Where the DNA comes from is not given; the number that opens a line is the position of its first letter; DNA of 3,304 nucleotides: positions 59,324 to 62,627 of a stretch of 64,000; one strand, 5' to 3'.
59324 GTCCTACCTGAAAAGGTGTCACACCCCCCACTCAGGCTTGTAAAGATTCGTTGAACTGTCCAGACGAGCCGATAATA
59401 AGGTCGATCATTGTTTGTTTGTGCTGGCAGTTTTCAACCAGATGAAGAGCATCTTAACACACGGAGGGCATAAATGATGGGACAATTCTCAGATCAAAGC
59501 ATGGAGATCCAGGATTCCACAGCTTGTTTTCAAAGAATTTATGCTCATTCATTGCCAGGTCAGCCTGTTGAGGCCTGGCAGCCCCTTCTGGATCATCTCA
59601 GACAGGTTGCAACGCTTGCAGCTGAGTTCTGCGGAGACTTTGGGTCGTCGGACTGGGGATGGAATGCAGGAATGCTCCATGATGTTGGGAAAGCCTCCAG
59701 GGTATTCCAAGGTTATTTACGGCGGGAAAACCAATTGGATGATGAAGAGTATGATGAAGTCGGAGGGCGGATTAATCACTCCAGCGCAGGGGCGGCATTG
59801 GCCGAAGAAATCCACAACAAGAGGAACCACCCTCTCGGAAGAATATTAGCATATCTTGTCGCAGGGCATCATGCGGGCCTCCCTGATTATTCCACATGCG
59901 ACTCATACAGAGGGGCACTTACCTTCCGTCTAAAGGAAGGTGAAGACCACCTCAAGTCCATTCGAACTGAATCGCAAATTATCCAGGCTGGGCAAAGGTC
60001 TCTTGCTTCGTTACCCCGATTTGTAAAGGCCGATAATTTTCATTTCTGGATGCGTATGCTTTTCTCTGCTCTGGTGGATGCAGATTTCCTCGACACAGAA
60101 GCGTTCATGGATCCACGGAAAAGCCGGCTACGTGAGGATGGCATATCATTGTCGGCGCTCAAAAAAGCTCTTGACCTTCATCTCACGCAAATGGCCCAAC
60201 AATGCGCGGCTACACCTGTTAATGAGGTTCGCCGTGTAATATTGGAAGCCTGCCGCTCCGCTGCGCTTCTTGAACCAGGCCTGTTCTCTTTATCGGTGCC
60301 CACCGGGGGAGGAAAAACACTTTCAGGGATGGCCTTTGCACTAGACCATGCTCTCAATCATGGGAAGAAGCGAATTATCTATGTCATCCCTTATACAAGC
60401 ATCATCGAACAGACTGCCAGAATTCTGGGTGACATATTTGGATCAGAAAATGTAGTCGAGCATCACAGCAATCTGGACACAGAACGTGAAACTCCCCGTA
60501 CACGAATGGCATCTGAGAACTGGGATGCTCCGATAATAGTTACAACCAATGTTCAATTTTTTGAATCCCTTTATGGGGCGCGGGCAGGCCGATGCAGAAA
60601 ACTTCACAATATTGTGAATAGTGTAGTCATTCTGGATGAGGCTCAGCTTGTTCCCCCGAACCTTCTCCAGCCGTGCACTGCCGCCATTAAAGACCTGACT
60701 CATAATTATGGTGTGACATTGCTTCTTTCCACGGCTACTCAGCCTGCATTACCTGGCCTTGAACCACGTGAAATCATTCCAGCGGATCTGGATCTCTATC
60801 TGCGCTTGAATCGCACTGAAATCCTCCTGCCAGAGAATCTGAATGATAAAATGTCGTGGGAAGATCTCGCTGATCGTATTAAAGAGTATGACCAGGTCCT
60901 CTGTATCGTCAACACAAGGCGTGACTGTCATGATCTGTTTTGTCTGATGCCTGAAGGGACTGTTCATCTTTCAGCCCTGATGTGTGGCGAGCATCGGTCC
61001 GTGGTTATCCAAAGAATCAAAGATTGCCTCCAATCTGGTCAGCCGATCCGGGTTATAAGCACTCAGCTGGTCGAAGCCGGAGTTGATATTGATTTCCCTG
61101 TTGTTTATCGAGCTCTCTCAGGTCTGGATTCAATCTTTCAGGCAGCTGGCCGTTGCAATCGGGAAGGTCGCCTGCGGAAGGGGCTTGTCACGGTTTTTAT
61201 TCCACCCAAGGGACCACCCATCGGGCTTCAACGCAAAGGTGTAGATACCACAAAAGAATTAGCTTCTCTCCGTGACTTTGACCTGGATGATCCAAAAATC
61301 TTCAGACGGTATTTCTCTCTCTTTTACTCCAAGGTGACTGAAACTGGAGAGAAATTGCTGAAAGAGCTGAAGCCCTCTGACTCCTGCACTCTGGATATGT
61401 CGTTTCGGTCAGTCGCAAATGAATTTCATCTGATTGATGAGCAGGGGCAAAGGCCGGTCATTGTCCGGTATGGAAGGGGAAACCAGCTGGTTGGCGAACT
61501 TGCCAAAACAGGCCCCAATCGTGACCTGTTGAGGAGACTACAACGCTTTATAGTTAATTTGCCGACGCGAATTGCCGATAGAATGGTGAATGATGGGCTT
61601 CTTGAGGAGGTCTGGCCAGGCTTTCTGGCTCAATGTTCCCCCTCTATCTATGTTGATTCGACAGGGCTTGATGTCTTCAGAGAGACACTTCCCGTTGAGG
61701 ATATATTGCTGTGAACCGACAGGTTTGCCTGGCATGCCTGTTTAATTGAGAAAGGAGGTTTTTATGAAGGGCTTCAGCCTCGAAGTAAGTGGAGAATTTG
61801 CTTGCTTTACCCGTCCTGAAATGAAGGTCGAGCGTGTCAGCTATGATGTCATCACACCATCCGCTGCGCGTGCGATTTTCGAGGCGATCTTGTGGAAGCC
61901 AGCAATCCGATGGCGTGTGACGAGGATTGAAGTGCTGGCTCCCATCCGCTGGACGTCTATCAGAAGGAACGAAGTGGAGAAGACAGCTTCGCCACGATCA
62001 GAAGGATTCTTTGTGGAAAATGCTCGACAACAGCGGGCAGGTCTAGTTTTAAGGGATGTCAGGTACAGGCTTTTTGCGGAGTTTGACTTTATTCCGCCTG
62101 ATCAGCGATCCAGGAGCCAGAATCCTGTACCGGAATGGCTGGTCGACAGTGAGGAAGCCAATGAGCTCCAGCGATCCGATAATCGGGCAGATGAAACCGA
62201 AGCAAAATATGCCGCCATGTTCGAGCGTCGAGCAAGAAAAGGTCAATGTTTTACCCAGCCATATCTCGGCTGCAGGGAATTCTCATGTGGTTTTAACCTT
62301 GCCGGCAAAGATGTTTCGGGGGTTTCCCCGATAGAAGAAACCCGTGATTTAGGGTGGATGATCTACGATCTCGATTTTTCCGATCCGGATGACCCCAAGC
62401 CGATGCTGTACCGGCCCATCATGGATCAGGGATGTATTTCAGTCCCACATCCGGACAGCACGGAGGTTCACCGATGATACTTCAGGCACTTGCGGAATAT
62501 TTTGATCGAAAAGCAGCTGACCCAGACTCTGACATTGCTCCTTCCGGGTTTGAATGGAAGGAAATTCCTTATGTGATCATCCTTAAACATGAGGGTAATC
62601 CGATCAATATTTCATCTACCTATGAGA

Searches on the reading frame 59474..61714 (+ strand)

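Call 16: search_protein_families(library=pfam, proteins=[window:59474-61714:+], max_evalue=0.001)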
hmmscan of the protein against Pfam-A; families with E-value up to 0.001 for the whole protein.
window:59474-61714:+ (746 aa): 6 families
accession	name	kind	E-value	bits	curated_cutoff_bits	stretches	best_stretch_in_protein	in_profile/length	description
PF22590.2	Cas3-like_C_2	-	2.5e-12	47.4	27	1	475-565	5-105/106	CRISPR-associated nuclease/helicase Cas3, C-terminal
PF00270.35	DEAD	-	3e-12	47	26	1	273-424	19-161/167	DEAD/DEAH box helicase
PF18019.7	Cas3_HD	-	1.3e-08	35.6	23.1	1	65-150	60-145/207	Cas3, HD domain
PF01966.28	HD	-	2.4e-06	28.2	22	1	39-137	2-90/116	HD domain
PF04851.21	ResIII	-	2.5e-06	27.9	22.5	1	273-390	28-134/164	Type III restriction enzyme, res subunit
PF00271.37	Helicase_C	-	2.6e-05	24.9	23.5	0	469-565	12-110/110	Helicase conserved C-terminal domain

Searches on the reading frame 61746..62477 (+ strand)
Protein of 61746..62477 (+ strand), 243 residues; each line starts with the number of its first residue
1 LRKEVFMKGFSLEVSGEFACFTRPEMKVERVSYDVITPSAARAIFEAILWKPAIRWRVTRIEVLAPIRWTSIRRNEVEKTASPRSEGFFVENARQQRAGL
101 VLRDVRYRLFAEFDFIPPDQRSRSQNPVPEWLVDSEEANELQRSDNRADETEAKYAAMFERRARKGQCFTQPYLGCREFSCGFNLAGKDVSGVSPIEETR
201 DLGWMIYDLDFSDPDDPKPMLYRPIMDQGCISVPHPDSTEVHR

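Call 16: search_protein_families(library=pfam, proteins=[window:61746-62477:+], max_evalue=0.001)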
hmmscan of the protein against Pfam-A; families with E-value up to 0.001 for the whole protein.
window:61746-62477:+ (243 aa): 1 family
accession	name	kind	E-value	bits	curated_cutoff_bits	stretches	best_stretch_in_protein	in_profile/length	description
PF09704.15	Cas_Cas5d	-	4.2e-28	99.2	23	2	12-113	4-112/217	CRISPR-associated protein (Cas_Cas5)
